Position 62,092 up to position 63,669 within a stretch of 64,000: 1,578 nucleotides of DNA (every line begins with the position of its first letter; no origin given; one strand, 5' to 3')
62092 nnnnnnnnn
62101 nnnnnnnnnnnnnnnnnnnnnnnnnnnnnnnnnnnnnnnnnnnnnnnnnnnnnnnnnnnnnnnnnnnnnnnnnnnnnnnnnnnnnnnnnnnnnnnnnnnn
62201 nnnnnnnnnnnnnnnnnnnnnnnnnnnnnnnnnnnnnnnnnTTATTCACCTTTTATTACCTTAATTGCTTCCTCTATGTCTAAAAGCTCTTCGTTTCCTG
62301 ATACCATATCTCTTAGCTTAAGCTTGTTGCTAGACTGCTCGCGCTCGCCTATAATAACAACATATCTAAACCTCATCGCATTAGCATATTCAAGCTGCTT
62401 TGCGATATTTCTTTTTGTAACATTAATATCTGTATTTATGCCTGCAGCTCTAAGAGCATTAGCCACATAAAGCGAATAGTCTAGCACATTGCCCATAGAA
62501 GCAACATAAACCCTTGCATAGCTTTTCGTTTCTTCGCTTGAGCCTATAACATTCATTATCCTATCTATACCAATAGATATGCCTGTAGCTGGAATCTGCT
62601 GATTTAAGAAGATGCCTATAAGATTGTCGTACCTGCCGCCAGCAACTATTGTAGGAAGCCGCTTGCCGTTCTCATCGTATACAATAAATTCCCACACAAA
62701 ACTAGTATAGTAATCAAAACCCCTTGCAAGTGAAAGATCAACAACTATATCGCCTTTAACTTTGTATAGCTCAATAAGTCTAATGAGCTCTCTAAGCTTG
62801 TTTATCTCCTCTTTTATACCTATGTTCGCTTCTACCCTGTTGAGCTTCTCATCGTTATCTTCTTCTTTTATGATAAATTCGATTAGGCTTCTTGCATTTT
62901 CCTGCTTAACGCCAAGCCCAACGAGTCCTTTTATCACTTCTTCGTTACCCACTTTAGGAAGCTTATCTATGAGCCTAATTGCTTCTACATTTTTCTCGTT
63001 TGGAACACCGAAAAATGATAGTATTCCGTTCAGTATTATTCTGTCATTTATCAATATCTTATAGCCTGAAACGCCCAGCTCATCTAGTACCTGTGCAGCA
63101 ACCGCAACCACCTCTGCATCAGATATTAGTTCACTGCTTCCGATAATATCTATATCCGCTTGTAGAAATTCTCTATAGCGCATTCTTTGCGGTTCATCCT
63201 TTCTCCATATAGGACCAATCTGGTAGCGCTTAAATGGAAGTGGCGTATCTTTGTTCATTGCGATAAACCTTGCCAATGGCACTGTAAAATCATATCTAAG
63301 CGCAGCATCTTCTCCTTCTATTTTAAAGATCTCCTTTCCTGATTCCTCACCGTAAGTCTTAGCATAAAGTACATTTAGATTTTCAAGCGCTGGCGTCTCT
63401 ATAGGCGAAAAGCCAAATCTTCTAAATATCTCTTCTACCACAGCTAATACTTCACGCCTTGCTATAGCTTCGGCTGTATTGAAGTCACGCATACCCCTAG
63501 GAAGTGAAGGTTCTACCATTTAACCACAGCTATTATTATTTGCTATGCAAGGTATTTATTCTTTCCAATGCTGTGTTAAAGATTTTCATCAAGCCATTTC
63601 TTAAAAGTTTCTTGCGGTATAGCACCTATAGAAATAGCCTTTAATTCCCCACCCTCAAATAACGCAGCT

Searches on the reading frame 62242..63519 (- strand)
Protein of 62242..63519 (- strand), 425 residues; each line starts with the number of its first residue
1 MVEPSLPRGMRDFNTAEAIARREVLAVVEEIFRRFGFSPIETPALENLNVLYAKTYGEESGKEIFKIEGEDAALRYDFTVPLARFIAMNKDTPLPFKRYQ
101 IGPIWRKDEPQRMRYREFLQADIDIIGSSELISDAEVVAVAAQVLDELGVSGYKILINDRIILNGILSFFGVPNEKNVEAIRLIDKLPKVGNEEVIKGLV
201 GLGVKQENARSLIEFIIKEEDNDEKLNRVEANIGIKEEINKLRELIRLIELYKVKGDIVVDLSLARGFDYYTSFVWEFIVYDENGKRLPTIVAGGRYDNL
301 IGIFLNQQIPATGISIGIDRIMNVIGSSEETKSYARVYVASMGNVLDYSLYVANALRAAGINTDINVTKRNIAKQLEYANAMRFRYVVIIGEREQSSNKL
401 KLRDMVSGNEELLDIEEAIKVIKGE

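Call 26: search_protein_families(library=pfam, proteins=[window:62242-63519:-], max_evalue=0.00001)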
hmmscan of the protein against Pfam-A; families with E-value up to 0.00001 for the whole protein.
window:62242-63519:- (425 aa): 4 families
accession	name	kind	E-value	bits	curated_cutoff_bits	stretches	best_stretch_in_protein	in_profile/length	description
PF13393.11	tRNA-synt_His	-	2.9e-43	148.7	25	1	9-321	1-308/308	Histidyl-tRNA synthetase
PF03129.25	HGTP_anticodon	-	4.1e-16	59.4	21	1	337-423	2-92/94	Anticodon binding domain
PF00587.30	tRNA-synt_2b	-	1.4e-07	32.2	29.3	1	84-179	23-110/179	tRNA synthetase class II core domain (G, H, P, S and T)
PF00152.25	tRNA-synt_2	-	6.5e-06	25.9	25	0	17-148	21-140/308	tRNA synthetases class II (D, K and N)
